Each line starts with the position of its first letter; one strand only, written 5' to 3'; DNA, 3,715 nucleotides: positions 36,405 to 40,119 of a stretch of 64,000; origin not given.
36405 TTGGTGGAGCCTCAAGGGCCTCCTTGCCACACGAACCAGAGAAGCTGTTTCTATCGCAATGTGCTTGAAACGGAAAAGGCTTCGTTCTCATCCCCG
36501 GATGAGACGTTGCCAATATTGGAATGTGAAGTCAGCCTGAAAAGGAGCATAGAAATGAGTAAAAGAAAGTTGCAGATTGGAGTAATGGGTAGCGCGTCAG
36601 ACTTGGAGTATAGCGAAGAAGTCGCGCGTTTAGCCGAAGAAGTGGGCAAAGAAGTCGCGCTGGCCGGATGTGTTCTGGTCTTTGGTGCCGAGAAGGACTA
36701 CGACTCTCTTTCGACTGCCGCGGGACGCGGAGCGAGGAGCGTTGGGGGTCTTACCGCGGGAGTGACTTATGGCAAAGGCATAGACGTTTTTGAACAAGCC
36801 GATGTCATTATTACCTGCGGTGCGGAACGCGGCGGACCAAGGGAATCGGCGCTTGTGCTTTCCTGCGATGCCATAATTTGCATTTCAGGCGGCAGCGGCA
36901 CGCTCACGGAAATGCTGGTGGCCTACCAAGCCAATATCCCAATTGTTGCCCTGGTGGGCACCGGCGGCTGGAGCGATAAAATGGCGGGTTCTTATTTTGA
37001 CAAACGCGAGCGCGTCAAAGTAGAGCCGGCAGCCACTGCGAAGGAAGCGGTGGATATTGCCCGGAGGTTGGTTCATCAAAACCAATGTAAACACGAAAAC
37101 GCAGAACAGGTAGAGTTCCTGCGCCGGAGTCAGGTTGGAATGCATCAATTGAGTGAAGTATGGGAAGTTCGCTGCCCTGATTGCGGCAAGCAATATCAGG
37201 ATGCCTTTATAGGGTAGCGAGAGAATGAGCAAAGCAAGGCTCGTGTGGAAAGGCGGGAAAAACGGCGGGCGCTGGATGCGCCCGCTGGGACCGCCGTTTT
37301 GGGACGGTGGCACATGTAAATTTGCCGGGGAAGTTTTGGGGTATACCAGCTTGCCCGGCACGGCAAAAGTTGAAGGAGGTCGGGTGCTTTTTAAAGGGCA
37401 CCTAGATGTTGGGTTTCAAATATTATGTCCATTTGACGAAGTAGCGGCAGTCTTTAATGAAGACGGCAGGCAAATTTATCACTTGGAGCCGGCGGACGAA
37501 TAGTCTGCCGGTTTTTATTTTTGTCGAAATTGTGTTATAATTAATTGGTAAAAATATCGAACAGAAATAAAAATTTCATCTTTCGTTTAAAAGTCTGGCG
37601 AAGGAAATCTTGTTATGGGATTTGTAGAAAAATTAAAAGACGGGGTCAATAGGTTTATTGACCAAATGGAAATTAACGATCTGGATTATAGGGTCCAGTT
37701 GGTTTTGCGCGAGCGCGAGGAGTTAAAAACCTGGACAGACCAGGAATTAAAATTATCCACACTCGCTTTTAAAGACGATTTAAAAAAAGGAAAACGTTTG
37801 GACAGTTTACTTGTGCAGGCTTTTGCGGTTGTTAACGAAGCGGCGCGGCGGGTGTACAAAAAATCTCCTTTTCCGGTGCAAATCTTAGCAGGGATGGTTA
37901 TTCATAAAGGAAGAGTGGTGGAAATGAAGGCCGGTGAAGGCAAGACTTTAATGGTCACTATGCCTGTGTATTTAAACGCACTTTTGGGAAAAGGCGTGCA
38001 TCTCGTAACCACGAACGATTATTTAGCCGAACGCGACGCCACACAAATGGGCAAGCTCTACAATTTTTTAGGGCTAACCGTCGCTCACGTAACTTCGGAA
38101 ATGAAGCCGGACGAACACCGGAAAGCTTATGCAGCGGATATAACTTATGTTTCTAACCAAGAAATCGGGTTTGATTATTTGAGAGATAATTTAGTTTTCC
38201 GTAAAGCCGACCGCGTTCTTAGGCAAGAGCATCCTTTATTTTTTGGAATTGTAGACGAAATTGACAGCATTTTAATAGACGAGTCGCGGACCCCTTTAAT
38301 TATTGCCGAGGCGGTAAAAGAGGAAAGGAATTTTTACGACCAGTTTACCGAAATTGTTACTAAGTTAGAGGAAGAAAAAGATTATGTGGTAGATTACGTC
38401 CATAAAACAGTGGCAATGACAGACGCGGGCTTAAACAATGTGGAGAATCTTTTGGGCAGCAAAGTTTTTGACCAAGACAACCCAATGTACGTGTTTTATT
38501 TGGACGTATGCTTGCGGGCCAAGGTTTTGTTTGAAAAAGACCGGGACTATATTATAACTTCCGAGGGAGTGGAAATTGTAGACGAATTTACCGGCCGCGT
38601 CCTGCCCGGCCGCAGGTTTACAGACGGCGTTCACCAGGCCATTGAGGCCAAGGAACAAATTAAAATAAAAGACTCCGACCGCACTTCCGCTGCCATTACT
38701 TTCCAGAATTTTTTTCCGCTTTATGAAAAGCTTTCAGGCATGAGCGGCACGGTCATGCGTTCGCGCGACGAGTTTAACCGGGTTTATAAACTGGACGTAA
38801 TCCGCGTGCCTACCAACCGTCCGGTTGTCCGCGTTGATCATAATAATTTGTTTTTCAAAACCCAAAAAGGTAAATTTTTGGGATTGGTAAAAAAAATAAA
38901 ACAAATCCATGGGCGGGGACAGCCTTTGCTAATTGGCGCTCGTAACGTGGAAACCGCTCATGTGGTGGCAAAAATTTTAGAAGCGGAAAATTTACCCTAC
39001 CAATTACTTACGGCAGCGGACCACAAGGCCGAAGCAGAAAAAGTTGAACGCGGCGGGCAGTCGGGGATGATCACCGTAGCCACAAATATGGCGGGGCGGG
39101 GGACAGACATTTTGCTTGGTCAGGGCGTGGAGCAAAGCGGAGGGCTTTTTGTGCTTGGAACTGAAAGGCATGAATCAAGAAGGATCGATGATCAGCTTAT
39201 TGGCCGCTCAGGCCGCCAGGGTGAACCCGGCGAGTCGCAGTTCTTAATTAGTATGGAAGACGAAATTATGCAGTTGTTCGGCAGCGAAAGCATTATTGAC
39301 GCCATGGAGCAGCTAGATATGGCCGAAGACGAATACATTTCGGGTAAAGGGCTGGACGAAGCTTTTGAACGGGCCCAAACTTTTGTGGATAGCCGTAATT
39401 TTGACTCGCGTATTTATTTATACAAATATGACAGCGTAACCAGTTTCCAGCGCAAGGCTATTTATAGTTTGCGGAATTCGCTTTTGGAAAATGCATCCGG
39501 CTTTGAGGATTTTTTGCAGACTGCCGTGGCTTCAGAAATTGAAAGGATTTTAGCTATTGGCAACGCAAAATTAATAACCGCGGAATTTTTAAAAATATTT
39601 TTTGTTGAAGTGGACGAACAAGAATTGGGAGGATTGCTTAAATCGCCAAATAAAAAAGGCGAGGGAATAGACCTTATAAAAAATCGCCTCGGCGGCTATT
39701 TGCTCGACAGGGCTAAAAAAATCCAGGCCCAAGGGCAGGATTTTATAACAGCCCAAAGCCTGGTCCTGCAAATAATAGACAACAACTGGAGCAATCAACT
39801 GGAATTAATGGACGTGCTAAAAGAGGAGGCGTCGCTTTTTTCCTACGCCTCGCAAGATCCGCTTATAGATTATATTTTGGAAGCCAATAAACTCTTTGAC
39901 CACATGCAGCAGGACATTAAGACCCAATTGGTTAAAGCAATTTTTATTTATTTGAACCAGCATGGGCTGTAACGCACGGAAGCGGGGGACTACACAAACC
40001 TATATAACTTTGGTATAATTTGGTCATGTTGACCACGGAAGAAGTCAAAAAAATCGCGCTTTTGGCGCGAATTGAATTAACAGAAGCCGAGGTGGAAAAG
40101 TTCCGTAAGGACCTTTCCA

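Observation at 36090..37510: Higher-GC island encoding an in-frame HisI (PRA-cyclohydrolase) - LOG/TIGR00725-like fusion plus a small Gly-rich ORF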

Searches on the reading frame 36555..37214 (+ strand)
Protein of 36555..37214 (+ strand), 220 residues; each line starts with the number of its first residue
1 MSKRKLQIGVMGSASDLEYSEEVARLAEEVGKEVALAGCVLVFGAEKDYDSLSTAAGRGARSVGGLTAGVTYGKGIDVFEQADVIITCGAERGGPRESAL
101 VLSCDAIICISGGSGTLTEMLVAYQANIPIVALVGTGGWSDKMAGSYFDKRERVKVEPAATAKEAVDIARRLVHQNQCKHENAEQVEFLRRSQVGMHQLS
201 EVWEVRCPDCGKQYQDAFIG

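Call 57: search_solved_structures(query=window:36555-37214:+, max_evalue=0.05, show_alignments=5)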
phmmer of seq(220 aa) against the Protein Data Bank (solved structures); distinct sequences matched with E-value up to 0.05: 7.
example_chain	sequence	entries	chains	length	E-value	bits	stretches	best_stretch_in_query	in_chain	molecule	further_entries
1rcu_A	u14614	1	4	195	4.2e-13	52.6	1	6-172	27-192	conserved hypothetical protein VT76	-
2iz5_A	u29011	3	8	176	1.2e-11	47.8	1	1-144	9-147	MOCO CARRIER PROTEIN | MOLYBDENUM COFACTOR CARRIER PROTEIN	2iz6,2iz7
6y01_AAA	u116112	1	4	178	3.6e-09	39.8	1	2-133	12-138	p450 cytochrome, putative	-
3qua_A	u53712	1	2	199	5e-05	26.2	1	21-126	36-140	Putative uncharacterized protein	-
7w2i_B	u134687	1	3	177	0.00085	22.2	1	21-124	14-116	Cytokinin riboside 5'-monophosphate phosphoribohydrolase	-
7w2i_A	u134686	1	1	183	0.00089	22.1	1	21-124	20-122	Cytokinin riboside 5'-monophosphate phosphoribohydrolase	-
3sbx_A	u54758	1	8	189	0.015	18.1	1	21-124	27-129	Putative uncharacterized protein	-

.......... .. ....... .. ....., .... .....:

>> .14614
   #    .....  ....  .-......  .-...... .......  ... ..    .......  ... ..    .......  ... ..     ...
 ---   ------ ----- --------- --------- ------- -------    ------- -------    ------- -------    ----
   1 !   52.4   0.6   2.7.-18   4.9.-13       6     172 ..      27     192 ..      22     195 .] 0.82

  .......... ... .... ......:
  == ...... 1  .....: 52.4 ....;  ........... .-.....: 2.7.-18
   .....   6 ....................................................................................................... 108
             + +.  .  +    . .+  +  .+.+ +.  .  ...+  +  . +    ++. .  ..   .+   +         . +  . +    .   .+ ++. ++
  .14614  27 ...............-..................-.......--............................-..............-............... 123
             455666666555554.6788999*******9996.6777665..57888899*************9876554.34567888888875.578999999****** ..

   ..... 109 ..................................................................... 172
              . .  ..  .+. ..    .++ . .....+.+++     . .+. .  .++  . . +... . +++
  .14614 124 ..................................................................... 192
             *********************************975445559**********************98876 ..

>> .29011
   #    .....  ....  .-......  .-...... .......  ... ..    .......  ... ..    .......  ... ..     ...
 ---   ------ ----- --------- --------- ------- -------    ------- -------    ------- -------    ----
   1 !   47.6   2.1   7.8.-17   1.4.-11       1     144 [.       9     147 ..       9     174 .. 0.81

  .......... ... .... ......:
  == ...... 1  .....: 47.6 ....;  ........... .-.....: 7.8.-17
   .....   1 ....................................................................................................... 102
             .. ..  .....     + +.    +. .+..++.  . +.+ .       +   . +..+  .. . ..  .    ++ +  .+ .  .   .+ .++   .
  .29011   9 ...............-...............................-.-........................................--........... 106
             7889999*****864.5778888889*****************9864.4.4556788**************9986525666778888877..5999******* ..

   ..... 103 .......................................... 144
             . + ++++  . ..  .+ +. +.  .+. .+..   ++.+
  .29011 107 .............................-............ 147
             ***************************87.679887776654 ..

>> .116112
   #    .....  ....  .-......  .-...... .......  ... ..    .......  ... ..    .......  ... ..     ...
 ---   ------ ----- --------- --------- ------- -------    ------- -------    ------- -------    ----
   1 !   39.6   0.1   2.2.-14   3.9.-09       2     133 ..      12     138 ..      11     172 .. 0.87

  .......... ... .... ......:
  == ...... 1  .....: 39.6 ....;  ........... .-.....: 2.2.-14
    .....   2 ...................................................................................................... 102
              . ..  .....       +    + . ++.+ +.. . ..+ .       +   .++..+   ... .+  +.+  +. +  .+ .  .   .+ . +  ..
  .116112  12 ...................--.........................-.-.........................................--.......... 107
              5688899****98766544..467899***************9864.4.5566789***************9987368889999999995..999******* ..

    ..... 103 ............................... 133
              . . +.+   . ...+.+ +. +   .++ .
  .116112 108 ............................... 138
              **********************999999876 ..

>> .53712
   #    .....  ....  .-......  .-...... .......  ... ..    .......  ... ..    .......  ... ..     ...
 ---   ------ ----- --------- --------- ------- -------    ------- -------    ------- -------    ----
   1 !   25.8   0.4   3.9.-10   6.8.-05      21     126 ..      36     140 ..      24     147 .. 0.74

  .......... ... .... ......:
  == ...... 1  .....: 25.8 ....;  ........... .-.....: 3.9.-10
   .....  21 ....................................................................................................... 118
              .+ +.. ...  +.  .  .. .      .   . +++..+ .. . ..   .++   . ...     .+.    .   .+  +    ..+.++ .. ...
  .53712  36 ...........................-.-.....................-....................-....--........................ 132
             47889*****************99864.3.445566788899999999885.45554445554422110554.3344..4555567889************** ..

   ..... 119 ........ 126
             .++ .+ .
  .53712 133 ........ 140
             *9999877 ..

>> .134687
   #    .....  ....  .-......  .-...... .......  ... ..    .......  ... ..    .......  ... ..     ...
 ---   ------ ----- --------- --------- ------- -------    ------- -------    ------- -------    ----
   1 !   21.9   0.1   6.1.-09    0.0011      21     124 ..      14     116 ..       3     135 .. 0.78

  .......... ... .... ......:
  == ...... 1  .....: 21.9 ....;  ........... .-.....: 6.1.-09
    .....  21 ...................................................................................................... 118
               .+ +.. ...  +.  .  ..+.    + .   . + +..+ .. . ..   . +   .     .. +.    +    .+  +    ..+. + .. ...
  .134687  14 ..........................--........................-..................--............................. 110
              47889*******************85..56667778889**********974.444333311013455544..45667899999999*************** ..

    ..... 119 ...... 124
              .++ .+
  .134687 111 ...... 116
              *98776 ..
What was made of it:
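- On LOG phosphoribohydrolase (PF03641 / TIGR00730): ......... aligns to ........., and the R of GPRE aligns to the R of ERK in 3QUA and 7W2I (call 57).
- Those carriers keep the same Arg and Glu (call 57), so hydrolase activity is not established. The LOG catalytic dyad is retained (call 57).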

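Call 70: predict_structure(alignment_id=A5)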
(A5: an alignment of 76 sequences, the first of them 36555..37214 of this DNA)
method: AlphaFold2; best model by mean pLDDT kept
length: 220 residues; sequences in the alignment: 76
mean_pLDDT: 89.0   pTM: 0.83
mean pLDDT of the five models: 89.0, 88.8, 88.7, 87.9, 87.5
residues with pLDDT >= 90: 140; 70-90: 64; 50-70: 16; < 50: 0
segments of 3 or more residues with pLDDT < 50: none
pLDDT, mean of each block of 10 residues (from residue 1): 88 75 96 97 89 95 97 83 92 91 98 94 97 96 97 96 97 82 73 77 78 70
secondary structure, 60 per line:
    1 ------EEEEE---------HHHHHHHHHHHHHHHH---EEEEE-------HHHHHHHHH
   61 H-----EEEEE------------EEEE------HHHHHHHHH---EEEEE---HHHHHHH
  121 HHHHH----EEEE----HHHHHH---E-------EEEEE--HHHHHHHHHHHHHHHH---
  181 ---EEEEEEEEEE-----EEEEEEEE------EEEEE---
elements in order: E7-11 H21-36 E40-44 H52-61 E67-71 E84-87 H94-102 E106-110 H114-125 E130-133 H138-143 E155-159 H162-177 E184-193 E199-206 E213-217
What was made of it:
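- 36555..37073 (+): SLOG cluster4 / TIGR00725 Rossmannoid domain (aa 136-308). It begins at the ancestral start codon ATG 36555. The AF2 model has pLDDT 89 (call 70).
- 37074..37217 (+): Clade-specific Cys/His-rich C-terminal tail (aa 309-355, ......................) and the stop codon. It is predicted as three beta-strands and may bind zinc. The model shows beta-strands at residues 184-217 of the SLOG construct, with pLDDT 70-80 (call 70).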

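Call 72: fold_search(model_id=the predicted structure, library=pdb)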
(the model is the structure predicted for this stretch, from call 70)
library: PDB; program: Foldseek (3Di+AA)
matches with E <= 10: 1427; with E <= 0.001: 129
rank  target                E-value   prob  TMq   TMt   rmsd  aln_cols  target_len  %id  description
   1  1rcu_A                1.4e-11  1.00  0.68  0.86   2.2       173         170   26  X-RAY STRUCTURE OF TM1055 NORTHEAST STRUCTURAL GENOMICS CONSORTIUM TARGET VT76 (released 2003-12-02)
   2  6y01_CCC              6.5e-10  1.00  0.65  0.87   2.4       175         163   26  The structure of the molybdenum cofactor binding protein from the phototrophic bacterium Rippkaea orientalis (released 2020-09-16)
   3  6y01_AAA              9.3e-10  1.00  0.66  0.87   2.5       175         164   26  The structure of the molybdenum cofactor binding protein from the phototrophic bacterium Rippkaea orientalis (released 2020-09-16)
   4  2iz5_B                9.3e-10  1.00  0.64  0.86   2.6       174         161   29  FUNCTION AND STRUCTURE OF THE MOLYBDENUM COFACTOR CARRIER PROTEIN MCP FROM CHLAMYDOMONAS REINHARDTII (released 2006-07-26)
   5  6y01_BBB              1.5e-09  1.00  0.66  0.87   2.5       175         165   26  The structure of the molybdenum cofactor binding protein from the phototrophic bacterium Rippkaea orientalis (released 2020-09-16)
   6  2iz5_A                3.3e-09  1.00  0.64  0.86   2.7       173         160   26  FUNCTION AND STRUCTURE OF THE MOLYBDENUM COFACTOR CARRIER PROTEIN MCP FROM CHLAMYDOMONAS REINHARDTII (released 2006-07-26)
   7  2iz7_B                4.7e-09  1.00  0.63  0.83   3.0       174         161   30  structure of Moco Carrier Protein from Chlamydomonas reinhardtii (released 2006-07-27)
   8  6y01_DDD              6.8e-09  1.00  0.66  0.86   2.6       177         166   26  The structure of the molybdenum cofactor binding protein from the phototrophic bacterium Rippkaea orientalis (released 2020-09-16)
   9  2iz5_C                1.1e-08  1.00  0.61  0.83   3.1       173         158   29  FUNCTION AND STRUCTURE OF THE MOLYBDENUM COFACTOR CARRIER PROTEIN MCP FROM CHLAMYDOMONAS REINHARDTII (released 2006-07-26)
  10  2iz7_A                1.1e-08  1.00  0.63  0.83   3.0       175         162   30  structure of Moco Carrier Protein from Chlamydomonas reinhardtii (released 2006-07-27)
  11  2iz5_D                1.6e-08  1.00  0.64  0.87   2.5       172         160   27  FUNCTION AND STRUCTURE OF THE MOLYBDENUM COFACTOR CARRIER PROTEIN MCP FROM CHLAMYDOMONAS REINHARDTII (released 2006-07-26)
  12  2iz6_A                2.4e-08  1.00  0.60  0.81   3.1       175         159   30  Structure of the Chlamydomonas rheinhardtii Moco Carrier Protein (released 2006-07-26)
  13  2iz6_B                5.6e-08  1.00  0.60  0.82   3.3       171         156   26  Structure of the Chlamydomonas rheinhardtii Moco Carrier Protein (released 2006-07-26)
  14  7w2i_A                9.0e-08  1.00  0.54  0.64   5.4       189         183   24  Crystal structure of LOG (Rv1205) from Mycobacterium tuberculosis (released 2022-07-06)
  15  3qua_A                3.2e-07  1.00  0.58  0.70   4.2       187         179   24  Crystal structure of a putative uncharacterized protein and possible Molybdenum cofactor protein from Mycobacterium sm (released 2011-03-09)
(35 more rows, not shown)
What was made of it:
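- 36555..37073 (+): Foldseek gives TM1055 and MoCo carrier proteins at TM 0.86-0.87 and LOGs at 0.64-0.71 (call 72).
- On SLOG cluster4 (PF18306) / TIGR00725: The top Foldseek hit is 1RCU at TM 0.86 and rmsd 2.2 A (call 72).
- On MoCo carrier protein: 6Y01 and 2IZ5 match at TM 0.86-0.87 (call 72).
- Closest known: Molybdenum cofactor carrier/binding proteins. Same: The same Gly-rich phosphate-binding motif is present (calls 57, 72).
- The SLOG fold is closer to the non-catalytic MoCo carrier proteins (TM 0.86-0.87) than to LOG enzymes (TM 0.64-0.71) (call 72). The best structural matches are MoCo carrier and binding proteins and TM1055 (TM 0.86-0.87, rmsd 2.2-2.6 A) (call 72).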

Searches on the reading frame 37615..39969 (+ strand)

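Call 4: search_protein_families(library=pfam, proteins=[window:37615-39969:+], max_evalue=0.1)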
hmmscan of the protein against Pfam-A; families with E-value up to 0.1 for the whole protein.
window:37615-39969:+ (785 aa): 6 families
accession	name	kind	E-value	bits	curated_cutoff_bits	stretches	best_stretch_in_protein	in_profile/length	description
PF07517.20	SecA_DEAD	-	5.2e-107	357.9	24.6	1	16-388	9-290/290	SecA DEAD-like domain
PF21090.3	P-loop_SecA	-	7.5e-58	196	27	2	403-506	1-104/205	SecA P-loop domain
PF01043.26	SecA_PP_bind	-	2.5e-31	109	23.5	1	237-344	2-110/110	SecA preprotein cross-linking domain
PF07516.18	SecA_SW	-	1.4e-30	107.4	26.7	1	575-777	2-197/200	SecA Wing and Scaffold domain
PF00270.35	DEAD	-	0.00085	19.5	26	1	92-222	7-132/167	DEAD/DEAH box helicase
PF00271.37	Helicase_C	-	0.048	14.4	23.5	0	430-535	8-109/110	Helicase conserved C-terminal domain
